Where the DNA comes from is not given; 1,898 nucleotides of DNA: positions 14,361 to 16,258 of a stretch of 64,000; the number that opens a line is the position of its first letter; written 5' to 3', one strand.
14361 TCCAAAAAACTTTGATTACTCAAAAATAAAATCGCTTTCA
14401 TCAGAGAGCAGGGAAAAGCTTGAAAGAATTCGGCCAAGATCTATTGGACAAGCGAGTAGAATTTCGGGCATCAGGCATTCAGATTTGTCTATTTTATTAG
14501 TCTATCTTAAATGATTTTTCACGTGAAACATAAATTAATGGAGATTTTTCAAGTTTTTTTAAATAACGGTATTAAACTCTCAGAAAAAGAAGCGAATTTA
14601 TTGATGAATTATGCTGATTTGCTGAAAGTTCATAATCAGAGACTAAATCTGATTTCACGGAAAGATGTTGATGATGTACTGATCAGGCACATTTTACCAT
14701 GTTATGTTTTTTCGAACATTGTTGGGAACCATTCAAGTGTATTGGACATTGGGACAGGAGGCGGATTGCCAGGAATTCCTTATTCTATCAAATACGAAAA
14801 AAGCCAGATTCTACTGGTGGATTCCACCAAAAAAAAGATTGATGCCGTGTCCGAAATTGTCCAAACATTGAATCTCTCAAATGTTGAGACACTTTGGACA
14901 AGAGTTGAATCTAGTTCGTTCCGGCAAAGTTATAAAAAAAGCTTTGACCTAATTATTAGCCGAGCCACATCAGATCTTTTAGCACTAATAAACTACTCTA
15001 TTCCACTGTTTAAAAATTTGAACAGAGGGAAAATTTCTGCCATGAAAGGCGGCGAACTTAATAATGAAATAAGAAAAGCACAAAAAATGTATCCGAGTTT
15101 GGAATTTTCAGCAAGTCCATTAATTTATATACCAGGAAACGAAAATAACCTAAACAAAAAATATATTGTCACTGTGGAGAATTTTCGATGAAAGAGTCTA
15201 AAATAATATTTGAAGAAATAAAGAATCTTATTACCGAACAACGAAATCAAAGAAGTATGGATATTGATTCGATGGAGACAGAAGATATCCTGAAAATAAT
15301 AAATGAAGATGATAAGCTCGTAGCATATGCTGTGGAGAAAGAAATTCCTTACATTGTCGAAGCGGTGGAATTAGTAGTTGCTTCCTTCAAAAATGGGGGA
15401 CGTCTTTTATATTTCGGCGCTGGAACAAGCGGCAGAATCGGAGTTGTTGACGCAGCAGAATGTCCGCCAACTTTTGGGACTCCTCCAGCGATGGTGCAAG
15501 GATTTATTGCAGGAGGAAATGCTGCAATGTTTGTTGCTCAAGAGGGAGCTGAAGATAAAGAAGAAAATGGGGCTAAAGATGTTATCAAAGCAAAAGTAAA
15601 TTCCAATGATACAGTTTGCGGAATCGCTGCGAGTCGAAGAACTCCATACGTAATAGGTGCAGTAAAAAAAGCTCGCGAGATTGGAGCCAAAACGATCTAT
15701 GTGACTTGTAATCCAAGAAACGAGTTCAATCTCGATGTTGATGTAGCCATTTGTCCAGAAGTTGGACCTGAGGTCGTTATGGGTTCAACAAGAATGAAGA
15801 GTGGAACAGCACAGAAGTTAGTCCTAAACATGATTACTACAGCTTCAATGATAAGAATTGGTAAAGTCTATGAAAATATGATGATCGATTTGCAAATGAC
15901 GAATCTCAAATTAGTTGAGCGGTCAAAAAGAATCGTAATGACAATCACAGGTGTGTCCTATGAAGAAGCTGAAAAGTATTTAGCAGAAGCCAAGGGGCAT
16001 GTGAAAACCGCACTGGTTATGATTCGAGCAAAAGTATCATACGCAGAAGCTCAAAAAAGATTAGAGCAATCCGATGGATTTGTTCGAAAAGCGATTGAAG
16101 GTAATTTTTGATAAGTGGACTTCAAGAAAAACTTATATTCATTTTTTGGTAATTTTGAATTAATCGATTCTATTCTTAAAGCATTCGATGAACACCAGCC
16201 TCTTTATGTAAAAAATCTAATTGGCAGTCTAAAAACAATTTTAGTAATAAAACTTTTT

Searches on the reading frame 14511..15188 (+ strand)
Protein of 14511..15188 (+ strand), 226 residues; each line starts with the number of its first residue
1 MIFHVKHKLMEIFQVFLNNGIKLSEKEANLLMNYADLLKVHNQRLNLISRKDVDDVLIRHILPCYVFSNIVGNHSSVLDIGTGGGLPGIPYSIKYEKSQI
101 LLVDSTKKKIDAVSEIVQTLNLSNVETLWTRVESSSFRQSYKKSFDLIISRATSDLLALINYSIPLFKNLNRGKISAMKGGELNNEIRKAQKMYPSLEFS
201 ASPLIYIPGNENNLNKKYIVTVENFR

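Call 77: search_protein_families(library=pfam, proteins=[window:14511-15188:+], max_evalue=0.00001)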
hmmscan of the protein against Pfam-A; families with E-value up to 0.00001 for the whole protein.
window:14511-15188:+ (226 aa): 2 families
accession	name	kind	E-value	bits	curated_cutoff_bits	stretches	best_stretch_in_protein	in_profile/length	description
PF02527.21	GidB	-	4.4e-37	127.6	27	1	29-198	3-167/184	rRNA small subunit methyltransferase G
PF13847.12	Methyltransf_31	-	1.7e-06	28.3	27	1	74-166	4-96/145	Methyltransferase domain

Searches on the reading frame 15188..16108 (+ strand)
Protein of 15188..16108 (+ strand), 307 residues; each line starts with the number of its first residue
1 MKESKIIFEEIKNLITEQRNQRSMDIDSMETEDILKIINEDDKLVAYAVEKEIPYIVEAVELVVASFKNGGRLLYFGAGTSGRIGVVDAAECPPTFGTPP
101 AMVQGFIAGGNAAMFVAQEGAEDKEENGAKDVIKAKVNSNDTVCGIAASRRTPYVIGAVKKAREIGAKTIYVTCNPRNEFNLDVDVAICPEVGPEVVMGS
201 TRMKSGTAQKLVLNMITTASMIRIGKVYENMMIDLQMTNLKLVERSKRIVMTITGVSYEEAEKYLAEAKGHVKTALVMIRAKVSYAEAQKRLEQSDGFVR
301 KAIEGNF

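Call 76: search_protein_families(library=pfam, proteins=[window:15188-16108:+], max_evalue=0.00001)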
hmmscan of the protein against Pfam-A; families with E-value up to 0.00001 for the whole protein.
window:15188-16108:+ (307 aa): 5 families
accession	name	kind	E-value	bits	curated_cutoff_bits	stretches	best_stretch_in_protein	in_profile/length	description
PF22645.1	GKRP_SIS_N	-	1.5e-18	67.1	27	1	56-160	2-110/113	Glucokinase regulatory protein N-terminal SIS domain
PF13580.11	SIS_2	-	1.4e-09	38.6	27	1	45-173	10-137/138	SIS domain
PF20741.3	GKRP-like_C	-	2.6e-09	37.9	27.7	1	229-266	1-38/100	C-terminal lid domain of glucokinase regulatory protein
PF22198.1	GKRP_SIS_2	-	5.1e-08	33.3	27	1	59-117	10-68/191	Glucokinase regulatory protein, second SIS domain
PF01380.27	SIS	-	1e-07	32.3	25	1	128-218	41-130/131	SIS domain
